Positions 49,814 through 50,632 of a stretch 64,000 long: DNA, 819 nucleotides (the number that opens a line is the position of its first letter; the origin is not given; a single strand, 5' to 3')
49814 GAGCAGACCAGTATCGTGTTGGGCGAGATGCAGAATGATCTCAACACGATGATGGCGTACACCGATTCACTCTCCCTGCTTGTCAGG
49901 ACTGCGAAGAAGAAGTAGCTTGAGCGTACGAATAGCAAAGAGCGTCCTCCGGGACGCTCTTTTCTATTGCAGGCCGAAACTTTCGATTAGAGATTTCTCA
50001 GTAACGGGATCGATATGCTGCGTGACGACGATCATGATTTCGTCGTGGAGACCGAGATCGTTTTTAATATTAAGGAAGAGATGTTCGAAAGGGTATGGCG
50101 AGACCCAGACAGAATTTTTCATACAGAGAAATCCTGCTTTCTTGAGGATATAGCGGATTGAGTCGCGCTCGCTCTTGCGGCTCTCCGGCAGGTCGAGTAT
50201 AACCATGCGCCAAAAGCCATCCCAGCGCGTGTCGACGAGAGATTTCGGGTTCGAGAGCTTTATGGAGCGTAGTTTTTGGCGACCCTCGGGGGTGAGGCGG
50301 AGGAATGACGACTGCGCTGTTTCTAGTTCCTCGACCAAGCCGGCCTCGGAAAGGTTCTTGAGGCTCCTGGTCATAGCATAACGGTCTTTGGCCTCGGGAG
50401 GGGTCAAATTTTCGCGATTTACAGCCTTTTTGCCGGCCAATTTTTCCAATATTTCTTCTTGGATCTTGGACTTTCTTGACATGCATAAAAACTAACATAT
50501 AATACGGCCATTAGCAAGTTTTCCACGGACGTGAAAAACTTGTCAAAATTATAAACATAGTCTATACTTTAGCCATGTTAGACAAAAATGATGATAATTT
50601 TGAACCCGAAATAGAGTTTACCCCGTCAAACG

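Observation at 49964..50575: A PaaX-like regulator sits in the position normally held by hrcA upstream of grpE-dnaK-dnaJ; an inverted repeat overlies the grpE -35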

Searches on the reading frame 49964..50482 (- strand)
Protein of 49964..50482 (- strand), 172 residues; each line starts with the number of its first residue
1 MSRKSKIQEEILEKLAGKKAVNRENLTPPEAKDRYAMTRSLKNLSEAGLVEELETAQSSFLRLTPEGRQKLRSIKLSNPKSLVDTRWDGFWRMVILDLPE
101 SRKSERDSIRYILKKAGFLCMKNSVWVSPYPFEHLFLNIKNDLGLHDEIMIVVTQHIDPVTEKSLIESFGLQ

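Call 4: search_protein_families(library=pfam, proteins=[window:49964-50482:-], max_evalue=0.1)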
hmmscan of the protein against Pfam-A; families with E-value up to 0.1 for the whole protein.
window:49964-50482:- (172 aa): 3 families
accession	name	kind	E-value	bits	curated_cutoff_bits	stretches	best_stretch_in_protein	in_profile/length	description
PF20803.2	PaaX_M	-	2.7e-21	75.9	24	1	85-165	2-82/83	PaaX protein central Cas2-like domain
PF14277.12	DUF4364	-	0.015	15.6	26.9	1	37-77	36-76/162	Domain of unknown function (DUF4364)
PF22665.2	DUF6293_C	-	0.035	15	27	0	29-72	54-99/101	DUF6293 C-terminal winged helix domain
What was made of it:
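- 49964..50482 (-): Regulator gene reg1. It encodes a 172-aa winged-helix plus Cas2-like (PaaX_M) protein without the PaaX C-terminal domain. Pfam PF20803 at 2.7e-21, no PaaX_C (call 4).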

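Call 5: search_protein_families(library=ncbifam, proteins=[window:49964-50482:-], max_evalue=0.1)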
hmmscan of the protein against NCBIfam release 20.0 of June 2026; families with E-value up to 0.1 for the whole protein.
window:49964-50482:- (172 aa): 5 families
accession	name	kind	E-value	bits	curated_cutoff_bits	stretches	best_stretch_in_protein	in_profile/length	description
TIGR02277.1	PaaX_trns_reg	equivalog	2.9e-09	36.9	264.55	1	40-158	40-151/279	phenylacetic acid degradation operon negative regulatory protein PaaX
NF033788.1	HTH_metalloreg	subfamily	0.014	15.2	55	1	10-70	15-75/77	metalloregulator ArsR/SmtB family transcription factor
NF003210.0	PRK04172.1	equivalog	0.028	13.3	350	1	6-72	6-71/496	phenylalanine--tRNA ligase subunit alpha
NF003268.0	PRK04239.1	equivalog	0.057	13.5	98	0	53-80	38-67/113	DNA-binding protein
NF053606.1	Sta1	subfamily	0.075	13.1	80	0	9-53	23-67/100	Sta1 family transcriptional regulator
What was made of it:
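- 49964..50482 (-): TIGR02277 PaaX scores 36.9 bits against a cutoff of 264.55 (call 5).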

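Call 15: find_homologous_proteins(query=window:49964-50482:-)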
Query window:49964-50482:- (172 aa): 356 proteins with E <= 0.001 among 518 candidates; the best 120 are listed.
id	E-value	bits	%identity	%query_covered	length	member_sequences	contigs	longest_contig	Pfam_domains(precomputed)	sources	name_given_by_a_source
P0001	2.9e-107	373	100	100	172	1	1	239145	PF20803.3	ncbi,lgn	-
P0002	2.0e-106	371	99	100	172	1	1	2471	PF20803.3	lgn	-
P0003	7.3e-106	369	99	100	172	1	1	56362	PF20803.3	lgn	-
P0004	3.5e-105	367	98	100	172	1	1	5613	PF20803.3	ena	-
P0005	1.8e-102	358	94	100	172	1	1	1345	PF20803.3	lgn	-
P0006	5.4e-97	340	88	100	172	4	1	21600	PF20803.3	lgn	-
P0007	6.5e-96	336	87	100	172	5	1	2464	PF20803.3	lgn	-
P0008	7.7e-96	336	89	99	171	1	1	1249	PF20803.3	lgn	-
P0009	1.5e-95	335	89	100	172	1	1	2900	PF20803.3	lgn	-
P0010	4.0e-95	334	87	100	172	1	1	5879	PF20803.3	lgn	-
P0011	4.1e-95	334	87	99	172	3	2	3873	PF20803.3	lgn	-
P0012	5.3e-95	333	88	100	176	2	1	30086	PF20803.3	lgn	-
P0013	2.1e-94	332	86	100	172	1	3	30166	PF20803.3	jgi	jgi:DNA-binding transcriptional regulator PaaX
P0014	2.3e-94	331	90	99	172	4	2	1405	PF20803.3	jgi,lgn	jgi:DNA-binding transcriptional regulator PaaX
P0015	7.1e-94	330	87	99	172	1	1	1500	PF20803.3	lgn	-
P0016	8.7e-94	329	87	100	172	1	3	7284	PF20803.3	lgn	-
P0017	1.1e-93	329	86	99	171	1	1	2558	PF20803.3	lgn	-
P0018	1.2e-93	329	86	100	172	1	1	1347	PF20803.3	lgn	-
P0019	2.8e-93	328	87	100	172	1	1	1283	PF20803.3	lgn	-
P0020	3.1e-93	328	88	100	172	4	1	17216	PF20803.3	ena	-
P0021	4.1e-93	327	86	99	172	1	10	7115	PF20803.3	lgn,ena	-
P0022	7.9e-93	326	85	100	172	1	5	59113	PF20803.3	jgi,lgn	jgi:DNA-binding transcriptional regulator PaaX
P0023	9.7e-93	326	85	100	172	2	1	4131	PF20803.3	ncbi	-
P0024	1.2e-92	326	86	100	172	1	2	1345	PF20803.3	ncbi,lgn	-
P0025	3.3e-92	324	85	100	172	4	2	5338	PF20803.3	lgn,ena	-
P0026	5.6e-92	324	83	100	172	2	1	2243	PF20803.3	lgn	-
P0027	8.1e-92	323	85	100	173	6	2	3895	PF20803.3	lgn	-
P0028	3.1e-91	321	85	100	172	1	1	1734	PF20803.3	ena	-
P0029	2.7e-90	318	84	100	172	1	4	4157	PF20803.3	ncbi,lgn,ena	-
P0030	9.4e-90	316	83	100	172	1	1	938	PF20803.3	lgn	-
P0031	2.4e-86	305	78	100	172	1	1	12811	PF20803.3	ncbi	-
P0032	4.6e-86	304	82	98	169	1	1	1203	PF20803.3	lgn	-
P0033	6.3e-85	301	77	100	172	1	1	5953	PF20803.3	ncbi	-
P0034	7.2e-85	301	79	100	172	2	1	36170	PF20803.3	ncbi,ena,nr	ncbi:MAG: hypothetical protein IT284_02085 [Bacteroidetes bacterium]|nr:hypothetical protein [Bacter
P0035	9.0e-85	300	77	100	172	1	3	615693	PF20803.3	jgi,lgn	jgi:phenylacetic acid degradation operon negative regulatory protein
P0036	1.7e-83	296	75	100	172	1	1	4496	PF20803.3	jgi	jgi:DNA-binding transcriptional regulator PaaX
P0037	5.5e-83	294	76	100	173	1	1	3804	PF20803.3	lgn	-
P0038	1.2e-82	293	77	99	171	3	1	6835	PF20803.3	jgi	jgi:DNA-binding transcriptional regulator PaaX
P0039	1.7e-81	290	72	100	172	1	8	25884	PF20803.3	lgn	-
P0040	2.0e-81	289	74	100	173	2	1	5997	PF20803.3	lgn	-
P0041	6.9e-81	288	76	99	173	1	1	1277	PF20803.3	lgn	-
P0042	7.6e-81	287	73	100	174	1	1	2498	PF20803.3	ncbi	-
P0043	1.2e-80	287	73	100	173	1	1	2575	PF20803.3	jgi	jgi:DNA-binding transcriptional regulator PaaX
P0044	3.8e-80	285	74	100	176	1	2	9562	PF20803.3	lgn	-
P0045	4.9e-80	285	72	98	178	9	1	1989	PF20803.3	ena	-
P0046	7.5e-80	284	76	99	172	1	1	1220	PF20803.3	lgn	-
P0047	4.5e-79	282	72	100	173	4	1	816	PF20803.3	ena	-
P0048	4.6e-79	282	73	99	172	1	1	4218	PF20803.3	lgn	-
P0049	4.9e-78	278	73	99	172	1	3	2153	PF20803.3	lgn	-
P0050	1.1e-77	277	74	99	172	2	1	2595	PF20803.3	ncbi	-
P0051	2.5e-77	276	72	98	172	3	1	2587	PF20803.3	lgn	-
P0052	2.3e-72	260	69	100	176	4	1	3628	PF20803.3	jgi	-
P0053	5.4e-72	259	68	100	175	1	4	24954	PF20803.3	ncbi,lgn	-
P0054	4.0e-69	249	67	98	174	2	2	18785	PF20803.3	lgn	-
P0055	3.5e-66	240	65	99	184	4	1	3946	PF20803.3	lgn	-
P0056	5.3e-66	239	62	100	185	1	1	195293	PF20803.3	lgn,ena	-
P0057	5.9e-66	239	64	99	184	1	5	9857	PF20803.3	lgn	-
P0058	8.4e-66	239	59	99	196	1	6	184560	PF20803.3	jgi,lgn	jgi:DNA-binding MarR family transcriptional regulator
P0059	9.7e-66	238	64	98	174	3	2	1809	PF20803.3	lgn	-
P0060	1.1e-65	238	63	99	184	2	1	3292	PF20803.3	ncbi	-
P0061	1.3e-65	238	63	100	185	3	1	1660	PF20803.3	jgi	jgi:DNA-binding transcriptional regulator PaaX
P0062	4.8e-65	236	62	99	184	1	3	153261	PF20803.3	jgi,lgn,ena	-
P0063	5.2e-65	236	64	99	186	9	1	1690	PF20803.3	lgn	-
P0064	5.0e-64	233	62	99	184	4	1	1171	PF20803.3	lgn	-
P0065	1.0e-63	232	60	100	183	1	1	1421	PF20803.3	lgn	-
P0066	1.8e-63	231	62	99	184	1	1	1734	PF20803.3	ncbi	-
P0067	2.3e-63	231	62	98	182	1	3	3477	PF20803.3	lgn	-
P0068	2.6e-63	230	60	100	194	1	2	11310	PF20803.3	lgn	-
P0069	4.7e-63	230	60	99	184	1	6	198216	PF20803.3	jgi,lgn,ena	-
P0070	5.1e-63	229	63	99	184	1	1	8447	PF20803.3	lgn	-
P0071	8.2e-63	229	59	99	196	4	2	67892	PF20803.3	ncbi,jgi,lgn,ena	-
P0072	1.0e-62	228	61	100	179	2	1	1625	PF20803.3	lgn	-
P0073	2.2e-62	227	60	100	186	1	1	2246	PF20803.3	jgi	-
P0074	1.3e-59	218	57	99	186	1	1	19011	PF20803.3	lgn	-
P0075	3.8e-59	217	60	98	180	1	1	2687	PF20803.3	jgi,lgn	jgi:DNA-binding transcriptional regulator PaaX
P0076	5.2e-59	216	58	99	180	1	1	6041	PF20803.3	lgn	-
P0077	2.4e-58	214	59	93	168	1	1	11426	PF20803.3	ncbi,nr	ncbi:MAG: hypothetical protein Q7K54_04675 [Candidatus Parcubacteria bacterium]|nr:hypothetical prot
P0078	1.0e-57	212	57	97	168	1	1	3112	PF20803.3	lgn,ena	-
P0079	1.3e-57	212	56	99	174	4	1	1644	PF20803.3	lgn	-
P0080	1.4e-57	212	57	97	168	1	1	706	PF20803.3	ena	-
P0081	2.6e-57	211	57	97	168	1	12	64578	PF20803.3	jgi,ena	-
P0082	2.8e-57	211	57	94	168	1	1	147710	PF20803.3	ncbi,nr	ncbi:MAG: hypothetical protein NTZ44_03635 [Candidatus Nomurabacteria bacterium]|nr:hypothetical pro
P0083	4.0e-57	210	58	96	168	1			PF20803.3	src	-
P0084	4.2e-57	210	56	94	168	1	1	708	PF20803.3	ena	-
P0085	5.2e-57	210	66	80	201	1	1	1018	PF20803.3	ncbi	-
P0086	6.9e-57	210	57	99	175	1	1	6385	PF20803.3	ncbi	-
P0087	7.0e-57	210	60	97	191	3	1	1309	PF20803.3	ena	-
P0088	7.4e-57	209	56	100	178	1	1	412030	PF20803.3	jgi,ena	jgi:DNA-binding transcriptional regulator PaaX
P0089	1.3e-56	209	55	98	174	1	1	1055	PF20803.3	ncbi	-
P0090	1.3e-56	209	58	91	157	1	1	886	PF20803.3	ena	-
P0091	1.3e-56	209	57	97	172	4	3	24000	PF20803.3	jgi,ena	jgi:DNA-binding transcriptional regulator PaaX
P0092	2.7e-56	208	54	99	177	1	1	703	PF20803.3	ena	-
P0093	2.8e-56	208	56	99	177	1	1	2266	PF20803.3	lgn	-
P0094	4.8e-56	207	64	80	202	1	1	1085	PF20803.3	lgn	-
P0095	5.6e-56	207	57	97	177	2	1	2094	PF20803.3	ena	-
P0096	5.7e-56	207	54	100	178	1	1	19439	PF20803.3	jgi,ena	jgi:DNA-binding transcriptional regulator PaaX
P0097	5.7e-56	207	58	97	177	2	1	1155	PF20803.3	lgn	-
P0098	6.4e-56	206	55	99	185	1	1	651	PF20803.3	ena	-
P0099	9.1e-56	206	54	99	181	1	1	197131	PF20803.3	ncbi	ncbi:MAG: hypothetical protein V4504_00185 [Patescibacteria group bacterium]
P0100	1.0e-55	206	56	98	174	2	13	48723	PF20803.3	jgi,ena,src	-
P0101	1.1e-55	206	53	99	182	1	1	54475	PF20803.3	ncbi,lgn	ncbi:MAG: hypothetical protein WD963_00115 [Candidatus Paceibacterota bacterium]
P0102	1.7e-55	205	54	99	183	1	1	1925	PF20803.3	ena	-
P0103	2.1e-55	205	55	99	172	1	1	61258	PF20803.3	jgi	jgi:DNA-binding transcriptional regulator PaaX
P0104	2.4e-55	205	53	99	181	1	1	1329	PF20803.3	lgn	-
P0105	3.0e-55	204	53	99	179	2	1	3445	PF20803.3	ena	-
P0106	3.4e-55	204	54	98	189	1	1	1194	PF20803.3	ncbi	-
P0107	4.5e-55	204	54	99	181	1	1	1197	PF20803.3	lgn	-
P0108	4.6e-55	204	56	100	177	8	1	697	PF20803.3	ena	-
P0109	5.9e-55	203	54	99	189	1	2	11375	PF20803.3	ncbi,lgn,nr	ncbi:MAG: hypothetical protein KBC98_02205 [Candidatus Pacebacteria bacterium]|nr:hypothetical prote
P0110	6.3e-55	203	55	99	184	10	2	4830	PF20803.3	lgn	-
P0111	9.4e-55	203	53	99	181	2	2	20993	PF20803.3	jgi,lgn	jgi:DNA-binding transcriptional regulator PaaX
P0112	1.1e-54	202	59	95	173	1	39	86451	PF20803.3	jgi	jgi:DNA-binding transcriptional regulator PaaX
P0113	1.4e-54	202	59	95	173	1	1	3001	PF20803.3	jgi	jgi:DNA-binding transcriptional regulator PaaX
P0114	1.5e-54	202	53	99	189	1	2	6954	PF20803.3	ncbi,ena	-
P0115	1.8e-54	202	54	99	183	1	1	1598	PF20803.3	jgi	jgi:DNA-binding transcriptional regulator PaaX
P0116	1.9e-54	202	63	79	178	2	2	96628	PF20803.3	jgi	jgi:DNA-binding transcriptional regulator PaaX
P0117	1.9e-54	202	54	99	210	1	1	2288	PF20803.3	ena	-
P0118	2.0e-54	202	53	99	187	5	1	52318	PF20803.3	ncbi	-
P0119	2.3e-54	201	56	99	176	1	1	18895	PF20803.3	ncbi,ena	-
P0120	2.3e-54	201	53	99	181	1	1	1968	PF20803.3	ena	-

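Call 18: find_related_loci(query=A1, collection=genome_contigs, flank=6000)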
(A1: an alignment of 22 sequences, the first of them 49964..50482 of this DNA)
Query A1 (172 aa) in genome_contigs; peptide patterns used: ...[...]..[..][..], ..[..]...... (x = any residue, [..] = any of these).
600 stretches matched a pattern (row limit reached: there are more); 568 encode a relative of the query (tblastn E <= 1e-3); the best 80 are kept; 80 distinct loci.
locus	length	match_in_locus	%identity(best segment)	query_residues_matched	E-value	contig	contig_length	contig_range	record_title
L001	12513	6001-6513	86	1-171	3e-99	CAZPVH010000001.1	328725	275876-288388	MAG TPA_asm: uncultured Candidatus Saccharibacteria bacterium isolate SRP342105_co1_16 genome assembly, contig: NODE_20_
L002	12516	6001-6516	85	1-172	8e-99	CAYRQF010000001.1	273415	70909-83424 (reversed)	MAG TPA_asm: uncultured Candidatus Saccharibacteria bacterium isolate SRP286056_co2_43 genome assembly, contig: NODE_24_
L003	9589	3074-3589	83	1-172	3e-98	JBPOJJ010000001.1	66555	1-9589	MAG: Patescibacteria group bacterium isolate MAG_20151 c_000000614929, whole genome shotgun sequence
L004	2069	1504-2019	64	1-169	1e-75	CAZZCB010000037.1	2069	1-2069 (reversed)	MAG TPA_asm: uncultured Candidatus Saccharibacteria bacterium isolate SRP329715_co2_21 genome assembly, contig: NODE_104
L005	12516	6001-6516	63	1-169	6e-73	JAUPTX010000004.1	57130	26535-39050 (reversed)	MAG: Patescibacteria group bacterium isolate erpe_2018_sw_6hr_WHONDRS-SW48-000087_A_bin.16 scaffold_75, whole genome sho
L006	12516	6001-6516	62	1-169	2e-71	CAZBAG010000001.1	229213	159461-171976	MAG TPA_asm: uncultured Candidatus Saccharibacteria bacterium isolate SRP219642_co5_575 genome assembly, contig: NODE_38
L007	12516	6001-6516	62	1-169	1e-70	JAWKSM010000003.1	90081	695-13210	MAG: Candidatus Paceibacterota bacterium isolate ABC1.149 ABC1.149.fa-3, whole genome shotgun sequence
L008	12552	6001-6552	58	1-171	7e-69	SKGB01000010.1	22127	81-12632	MAG: Candidatus Nomurabacteria bacterium isolate CSBr16_119 CSBr16-1667, whole genome shotgun sequence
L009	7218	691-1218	55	1-170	2e-63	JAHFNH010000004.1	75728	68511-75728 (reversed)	MAG: Candidatus Nomurabacteria bacterium isolate nzgw476 NODE_167_length_75729_cov_6.144509, whole genome shotgun sequen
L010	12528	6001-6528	55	4-170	1e-62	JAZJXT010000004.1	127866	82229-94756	MAG: Patescibacteria group bacterium isolate ADI_H1L2_2_122_18_3-bin036_1 ADIH1L22_B036_1_000000000004, whole genome sho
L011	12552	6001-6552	53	1-172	9e-63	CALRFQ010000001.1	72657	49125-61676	MAG: Candidatus Nomurabacteria bacterium isolate RH-9nov16-150 genome assembly, contig: RH-9nov16-C-C471, whole genome s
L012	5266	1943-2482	53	1-170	3e-62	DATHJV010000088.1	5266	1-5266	MAG TPA_asm: Candidatus Paceibacterota bacterium isolate SMAG_U12561 k141_160259, whole genome shotgun sequence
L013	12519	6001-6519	54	1-170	9e-62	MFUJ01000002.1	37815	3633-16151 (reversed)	MAG: Candidatus Nomurabacteria bacterium RIFCSPHIGHO2_12_FULL_37_29 rifcsphigho2_12_scaffold_1173, whole genome shotgun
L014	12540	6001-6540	55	1-171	3e-61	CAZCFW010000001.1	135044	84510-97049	MAG TPA_asm: uncultured Candidatus Saccharibacteria bacterium isolate SRP286056_co3_59 genome assembly, contig: NODE_26_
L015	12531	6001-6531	53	1-170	2e-61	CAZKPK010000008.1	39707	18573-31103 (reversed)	MAG TPA_asm: uncultured Candidatus Saccharibacteria bacterium isolate SRP269290_co1_320 genome assembly, contig: NODE_10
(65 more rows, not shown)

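Call 23: search_solved_structures(query=A1, max_evalue=1, show_alignments=2)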
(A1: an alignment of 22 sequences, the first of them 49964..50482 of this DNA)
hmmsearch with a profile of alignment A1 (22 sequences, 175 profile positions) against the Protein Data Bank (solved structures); distinct sequences matched with E-value up to 1: 30.
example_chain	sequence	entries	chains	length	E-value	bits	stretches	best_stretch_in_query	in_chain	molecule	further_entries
6woo_KK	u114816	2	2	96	0.02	17.5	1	9-76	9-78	eS10 | Small ribosomal subunit protein eS10A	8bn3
6i7o_C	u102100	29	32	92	0.021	17.4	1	9-76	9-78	40S ribosomal protein S10-A | Small ribosomal subunit protein eS10A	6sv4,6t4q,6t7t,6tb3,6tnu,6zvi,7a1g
4uer_7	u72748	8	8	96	0.023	17.3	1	9-76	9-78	ES10 | 40S ribosomal protein S10-A | Small ribosomal subunit protein eS10A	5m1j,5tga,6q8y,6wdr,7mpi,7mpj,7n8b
5i4l_C0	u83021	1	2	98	0.025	17.2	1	9-76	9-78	40S ribosomal protein S10-A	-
4u3n_c0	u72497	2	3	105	0.026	17.1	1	9-76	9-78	40S ribosomal protein S10-A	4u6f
4u3m_C0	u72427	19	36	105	0.026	17.1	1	9-76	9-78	40S ribosomal protein S10-B | 40S ribosomal protein S10-A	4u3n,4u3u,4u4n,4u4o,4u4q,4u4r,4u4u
4v92_BK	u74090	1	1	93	0.027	17.1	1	9-76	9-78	ES10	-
3j6x_10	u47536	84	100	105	0.031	16.9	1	9-76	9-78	40S ribosomal protein S10 | 40S ribosomal protein S10-A | eS10 (yeast S10)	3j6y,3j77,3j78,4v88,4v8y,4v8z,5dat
5fci_c0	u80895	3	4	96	0.033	16.8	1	9-76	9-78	40S ribosomal protein S10-A | 40S ribosomal protein S10-A,40S ribosomal protein S10-A,40S ribosomal protein S10-A,40S ri | Small ribosomal subunit protein eS10A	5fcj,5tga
5fci_C0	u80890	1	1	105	0.034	16.8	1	9-76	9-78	40S ribosomal protein S10-A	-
5dgf_C0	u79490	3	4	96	0.036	16.7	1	9-76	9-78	40S ribosomal protein S10-A | 40S ribosomal protein S10-A,40S ribosomal protein S10-A,40S Ribosomal Protein S10-A | 40S ribosomal protein S10-A,40S Ribosomal Pr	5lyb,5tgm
5lyb_c0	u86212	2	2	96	0.037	16.6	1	9-76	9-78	40S ribosomal protein S10-A,40S ribosomal protein S10-A,40S Ribosomal Protein S10 | 40S ribosomal protein S10-A,40S Ribosomal Protein S10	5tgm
6jbx_A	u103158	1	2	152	0.056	16.1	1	37-93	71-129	Fatty acid biosynthesis transcriptional regulator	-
5it7_K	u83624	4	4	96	0.098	15.3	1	9-75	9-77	KLLA0B08173p | Ribosomal protein eS10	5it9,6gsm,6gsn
3j80_K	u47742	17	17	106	0.13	14.9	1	9-75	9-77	eS10 | KLLA0B08173p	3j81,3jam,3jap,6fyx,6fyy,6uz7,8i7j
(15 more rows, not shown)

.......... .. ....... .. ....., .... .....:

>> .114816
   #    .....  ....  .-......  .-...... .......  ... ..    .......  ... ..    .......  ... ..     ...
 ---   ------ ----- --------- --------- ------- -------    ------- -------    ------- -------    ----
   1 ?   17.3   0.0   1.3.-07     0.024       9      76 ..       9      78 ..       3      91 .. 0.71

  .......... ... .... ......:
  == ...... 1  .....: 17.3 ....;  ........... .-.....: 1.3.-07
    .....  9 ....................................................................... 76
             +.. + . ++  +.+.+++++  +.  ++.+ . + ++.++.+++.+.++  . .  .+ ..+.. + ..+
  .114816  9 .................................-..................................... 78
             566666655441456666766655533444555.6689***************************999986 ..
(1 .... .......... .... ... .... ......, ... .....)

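Call 37: predict_structure(alignment_id=A1)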
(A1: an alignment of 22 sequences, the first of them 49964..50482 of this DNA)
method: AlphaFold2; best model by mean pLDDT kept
length: 172 residues; sequences in the alignment: 22
mean_pLDDT: 85.1   pTM: 0.56
mean pLDDT of the five models: 85.1, 84.8, 83.1, 82.5, 82.3
residues with pLDDT >= 90: 66; 70-90: 90; 50-70: 16; < 50: 0
segments of 3 or more residues with pLDDT < 50: none
pLDDT, mean of each block of 10 residues (from residue 1): 72 83 77 79 87 85 83 71 78 93 92 93 90 89 92 92 91 77
secondary structure, 60 per line:
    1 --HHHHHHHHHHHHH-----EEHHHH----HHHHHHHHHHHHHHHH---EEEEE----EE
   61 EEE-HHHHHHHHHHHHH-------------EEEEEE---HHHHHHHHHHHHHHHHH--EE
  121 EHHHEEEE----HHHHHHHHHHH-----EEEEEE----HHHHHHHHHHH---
elements in order: H3-15 H23-26 H31-46 E50-54 E59-63 H65-77 E91-96 H100-116 E119-121 E125-128 H133-143 E149-154 H159-169
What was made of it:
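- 49964..50482 (-): AF2 model has pLDDT 85: wHTH, then a beta-alpha-beta-beta-alpha-beta fold (call 37).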

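Call 39: search_protein_representatives(alignment_id=A1)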
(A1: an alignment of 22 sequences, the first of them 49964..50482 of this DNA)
Query: 22 sequences, 175 profile positions. Proteins with E-value up to 0.001 (for the whole library): 4098; up to 1e-10: 1427; up to 1e-30: 20. The best 150 are listed.
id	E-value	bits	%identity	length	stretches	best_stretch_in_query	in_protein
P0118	1.2e-78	278.8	-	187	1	2-174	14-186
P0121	9.8e-74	262.8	-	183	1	1-172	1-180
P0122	2.2e-60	219.3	-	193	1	3-172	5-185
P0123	4.1e-55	202.1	-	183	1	1-172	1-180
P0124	2.6e-54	199.5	-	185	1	3-174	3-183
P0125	2.5e-51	189.8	-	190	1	1-172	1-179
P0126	1.0e-48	181.3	-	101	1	76-174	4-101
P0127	1.6e-48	180.7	-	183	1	1-173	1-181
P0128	1.8e-48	180.5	-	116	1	64-172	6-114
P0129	7.0e-47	175.3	-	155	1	40-171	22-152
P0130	3.5e-44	166.6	-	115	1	74-163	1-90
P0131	3.0e-43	163.5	-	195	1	3-172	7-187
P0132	3.5e-39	150.3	-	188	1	3-173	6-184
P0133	4.6e-39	149.9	-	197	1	3-172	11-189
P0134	4.8e-37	143.3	-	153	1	1-111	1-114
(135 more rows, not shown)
